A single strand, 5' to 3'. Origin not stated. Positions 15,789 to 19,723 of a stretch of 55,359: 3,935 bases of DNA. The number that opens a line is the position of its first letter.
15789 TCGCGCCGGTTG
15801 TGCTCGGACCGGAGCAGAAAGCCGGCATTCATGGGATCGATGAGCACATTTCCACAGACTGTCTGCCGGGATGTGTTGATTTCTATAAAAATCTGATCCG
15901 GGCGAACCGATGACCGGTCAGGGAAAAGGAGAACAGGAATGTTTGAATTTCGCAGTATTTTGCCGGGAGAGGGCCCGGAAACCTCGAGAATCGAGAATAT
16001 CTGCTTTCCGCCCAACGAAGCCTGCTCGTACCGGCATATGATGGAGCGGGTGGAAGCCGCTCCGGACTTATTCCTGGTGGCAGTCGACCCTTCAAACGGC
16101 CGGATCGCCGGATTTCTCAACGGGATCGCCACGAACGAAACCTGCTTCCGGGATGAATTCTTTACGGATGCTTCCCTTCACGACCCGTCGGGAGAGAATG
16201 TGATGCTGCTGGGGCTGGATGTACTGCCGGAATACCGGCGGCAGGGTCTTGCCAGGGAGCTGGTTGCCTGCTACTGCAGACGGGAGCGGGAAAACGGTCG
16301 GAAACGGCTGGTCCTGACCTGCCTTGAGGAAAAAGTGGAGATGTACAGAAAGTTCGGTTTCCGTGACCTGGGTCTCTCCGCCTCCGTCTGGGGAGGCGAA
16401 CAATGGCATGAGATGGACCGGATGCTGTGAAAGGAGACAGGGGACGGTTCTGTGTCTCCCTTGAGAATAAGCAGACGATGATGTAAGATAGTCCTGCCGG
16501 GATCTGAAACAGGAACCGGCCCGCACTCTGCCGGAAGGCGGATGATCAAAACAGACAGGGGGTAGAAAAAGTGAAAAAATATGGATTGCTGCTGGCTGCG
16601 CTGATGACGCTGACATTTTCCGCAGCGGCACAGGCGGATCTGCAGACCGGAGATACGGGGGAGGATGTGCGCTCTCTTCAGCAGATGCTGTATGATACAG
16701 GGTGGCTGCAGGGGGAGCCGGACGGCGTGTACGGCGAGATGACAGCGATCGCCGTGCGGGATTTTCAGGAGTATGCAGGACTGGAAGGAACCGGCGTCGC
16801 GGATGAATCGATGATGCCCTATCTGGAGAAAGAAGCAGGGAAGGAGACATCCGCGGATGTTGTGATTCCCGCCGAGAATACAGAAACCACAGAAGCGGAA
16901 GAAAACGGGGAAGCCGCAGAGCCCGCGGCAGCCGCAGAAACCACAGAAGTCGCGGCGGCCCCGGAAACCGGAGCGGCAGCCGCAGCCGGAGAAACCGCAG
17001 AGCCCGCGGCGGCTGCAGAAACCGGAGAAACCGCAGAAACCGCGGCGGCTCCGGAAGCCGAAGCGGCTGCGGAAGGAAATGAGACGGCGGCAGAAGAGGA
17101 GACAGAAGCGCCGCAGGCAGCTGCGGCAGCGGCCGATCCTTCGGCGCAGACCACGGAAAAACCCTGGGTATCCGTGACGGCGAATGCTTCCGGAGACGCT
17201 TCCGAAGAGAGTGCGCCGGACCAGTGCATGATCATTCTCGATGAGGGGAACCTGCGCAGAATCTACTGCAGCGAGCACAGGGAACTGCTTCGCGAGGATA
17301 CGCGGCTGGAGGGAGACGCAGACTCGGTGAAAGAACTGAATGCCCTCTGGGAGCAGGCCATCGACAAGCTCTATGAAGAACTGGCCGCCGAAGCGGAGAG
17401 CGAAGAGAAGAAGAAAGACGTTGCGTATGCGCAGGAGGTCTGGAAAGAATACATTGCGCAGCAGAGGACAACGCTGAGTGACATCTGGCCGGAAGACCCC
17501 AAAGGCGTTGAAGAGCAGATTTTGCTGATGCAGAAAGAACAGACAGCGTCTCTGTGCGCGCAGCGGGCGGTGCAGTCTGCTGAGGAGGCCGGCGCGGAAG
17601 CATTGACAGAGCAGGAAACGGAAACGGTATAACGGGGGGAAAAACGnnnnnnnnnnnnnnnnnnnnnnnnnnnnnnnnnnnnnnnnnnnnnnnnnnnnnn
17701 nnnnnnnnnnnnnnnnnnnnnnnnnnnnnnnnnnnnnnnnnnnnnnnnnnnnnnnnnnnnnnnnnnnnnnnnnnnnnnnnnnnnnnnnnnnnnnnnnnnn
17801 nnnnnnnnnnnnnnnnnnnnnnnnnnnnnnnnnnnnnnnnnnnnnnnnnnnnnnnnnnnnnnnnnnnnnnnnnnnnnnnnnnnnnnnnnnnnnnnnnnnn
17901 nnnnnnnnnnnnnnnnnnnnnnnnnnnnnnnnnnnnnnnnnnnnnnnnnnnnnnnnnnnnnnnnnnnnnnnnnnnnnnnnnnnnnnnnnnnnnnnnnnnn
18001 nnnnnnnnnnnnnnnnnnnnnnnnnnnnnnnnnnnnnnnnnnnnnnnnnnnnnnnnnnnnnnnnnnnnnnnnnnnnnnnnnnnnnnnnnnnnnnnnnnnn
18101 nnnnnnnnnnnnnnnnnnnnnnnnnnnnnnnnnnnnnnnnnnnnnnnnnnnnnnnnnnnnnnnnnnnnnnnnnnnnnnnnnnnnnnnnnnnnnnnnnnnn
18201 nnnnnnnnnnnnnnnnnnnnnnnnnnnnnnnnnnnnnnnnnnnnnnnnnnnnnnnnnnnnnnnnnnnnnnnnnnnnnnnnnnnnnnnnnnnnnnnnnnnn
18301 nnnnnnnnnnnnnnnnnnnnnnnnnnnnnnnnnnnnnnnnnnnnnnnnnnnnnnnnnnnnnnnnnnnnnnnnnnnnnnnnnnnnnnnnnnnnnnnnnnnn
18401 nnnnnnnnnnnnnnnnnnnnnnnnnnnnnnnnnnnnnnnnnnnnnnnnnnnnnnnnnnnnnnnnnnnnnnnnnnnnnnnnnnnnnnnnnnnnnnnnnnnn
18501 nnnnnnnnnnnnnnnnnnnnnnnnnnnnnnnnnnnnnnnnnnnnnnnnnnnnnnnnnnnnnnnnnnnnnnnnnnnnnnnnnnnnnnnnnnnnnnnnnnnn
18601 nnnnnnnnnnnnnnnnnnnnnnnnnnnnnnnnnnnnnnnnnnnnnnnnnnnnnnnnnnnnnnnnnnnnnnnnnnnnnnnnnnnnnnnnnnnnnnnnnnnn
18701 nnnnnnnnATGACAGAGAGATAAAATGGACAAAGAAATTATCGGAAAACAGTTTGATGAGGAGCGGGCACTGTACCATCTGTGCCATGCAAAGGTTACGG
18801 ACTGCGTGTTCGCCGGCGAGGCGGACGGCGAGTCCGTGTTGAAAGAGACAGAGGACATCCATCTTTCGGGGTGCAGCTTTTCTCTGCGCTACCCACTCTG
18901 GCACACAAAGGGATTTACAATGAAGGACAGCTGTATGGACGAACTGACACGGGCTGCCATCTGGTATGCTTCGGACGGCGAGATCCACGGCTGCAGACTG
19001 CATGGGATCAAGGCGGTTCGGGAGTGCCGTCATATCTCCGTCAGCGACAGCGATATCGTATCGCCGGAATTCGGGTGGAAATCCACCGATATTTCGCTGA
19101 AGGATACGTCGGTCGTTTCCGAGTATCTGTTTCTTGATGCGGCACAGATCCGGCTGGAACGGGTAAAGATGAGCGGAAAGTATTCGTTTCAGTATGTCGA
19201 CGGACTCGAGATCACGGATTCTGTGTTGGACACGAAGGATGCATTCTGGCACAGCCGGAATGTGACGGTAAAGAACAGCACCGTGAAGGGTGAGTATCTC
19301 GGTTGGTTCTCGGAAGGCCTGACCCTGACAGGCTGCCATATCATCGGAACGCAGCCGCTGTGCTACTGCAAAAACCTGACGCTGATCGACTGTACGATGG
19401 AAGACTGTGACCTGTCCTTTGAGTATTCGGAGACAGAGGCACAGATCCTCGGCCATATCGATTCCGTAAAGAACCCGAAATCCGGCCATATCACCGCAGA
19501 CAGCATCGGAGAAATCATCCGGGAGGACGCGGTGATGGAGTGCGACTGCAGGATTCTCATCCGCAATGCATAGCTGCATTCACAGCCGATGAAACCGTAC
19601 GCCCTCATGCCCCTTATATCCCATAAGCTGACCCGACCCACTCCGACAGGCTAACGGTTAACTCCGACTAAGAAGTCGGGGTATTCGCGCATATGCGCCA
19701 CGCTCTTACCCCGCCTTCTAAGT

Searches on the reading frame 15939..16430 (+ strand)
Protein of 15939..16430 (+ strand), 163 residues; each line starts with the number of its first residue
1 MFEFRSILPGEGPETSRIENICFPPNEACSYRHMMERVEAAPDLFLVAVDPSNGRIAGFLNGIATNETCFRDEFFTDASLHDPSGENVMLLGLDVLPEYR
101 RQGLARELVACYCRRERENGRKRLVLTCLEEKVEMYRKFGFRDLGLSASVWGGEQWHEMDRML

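Call 17: search_protein_families(library=pfam, proteins=[window:15939-16430:+])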
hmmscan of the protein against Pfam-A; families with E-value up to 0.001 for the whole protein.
window:15939-16430:+ (163 aa): 5 families
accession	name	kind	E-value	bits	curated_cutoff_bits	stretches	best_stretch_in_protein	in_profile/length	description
PF00583.31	Acetyltransf_1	-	9e-11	42.5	20.7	1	21-141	10-116/116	Acetyltransferase (GNAT) family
PF13508.13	Acetyltransf_7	-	2.7e-09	37.7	27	1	45-142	5-83/84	Acetyltransferase (GNAT) domain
PF13673.13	Acetyltransf_10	-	4.8e-08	33.5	23.6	1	92-148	56-114/128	Acetyltransferase (GNAT) domain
PF08445.16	FR47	-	4.2e-05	23.9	22.1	1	89-144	23-80/86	FR47-like protein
PF13527.13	Acetyltransf_9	-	9.9e-05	22.8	25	1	94-142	79-125/127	Acetyltransferase (GNAT) domain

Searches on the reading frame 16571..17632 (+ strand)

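Call 17: search_protein_families(library=pfam, proteins=[window:16571-17632:+])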
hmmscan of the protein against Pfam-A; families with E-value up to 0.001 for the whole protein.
window:16571-17632:+ (353 aa): 1 family
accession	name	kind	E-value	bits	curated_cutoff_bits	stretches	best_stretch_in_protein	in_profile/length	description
PF01471.23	PG_binding_1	-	4.5e-15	56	23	1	29-80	1-52/57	Putative peptidoglycan binding domain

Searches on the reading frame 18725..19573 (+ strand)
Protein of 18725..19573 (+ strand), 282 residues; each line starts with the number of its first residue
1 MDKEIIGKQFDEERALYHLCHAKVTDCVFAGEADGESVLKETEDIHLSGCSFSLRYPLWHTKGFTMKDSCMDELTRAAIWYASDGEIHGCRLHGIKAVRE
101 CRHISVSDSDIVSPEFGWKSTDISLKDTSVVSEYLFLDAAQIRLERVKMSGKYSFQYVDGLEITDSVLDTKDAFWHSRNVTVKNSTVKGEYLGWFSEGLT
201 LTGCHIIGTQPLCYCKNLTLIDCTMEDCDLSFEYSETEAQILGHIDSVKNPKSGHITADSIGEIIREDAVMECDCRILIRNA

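Call 17: search_protein_families(library=pfam, proteins=[window:18725-19573:+])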
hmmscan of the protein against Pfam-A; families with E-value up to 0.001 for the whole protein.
window:18725-19573:+ (282 aa): 1 family
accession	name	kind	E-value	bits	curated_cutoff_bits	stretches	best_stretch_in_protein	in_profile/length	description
PF12541.14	DUF3737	-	3.9e-107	358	23.9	1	4-277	2-274/275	Protein of unknown function (DUF3737)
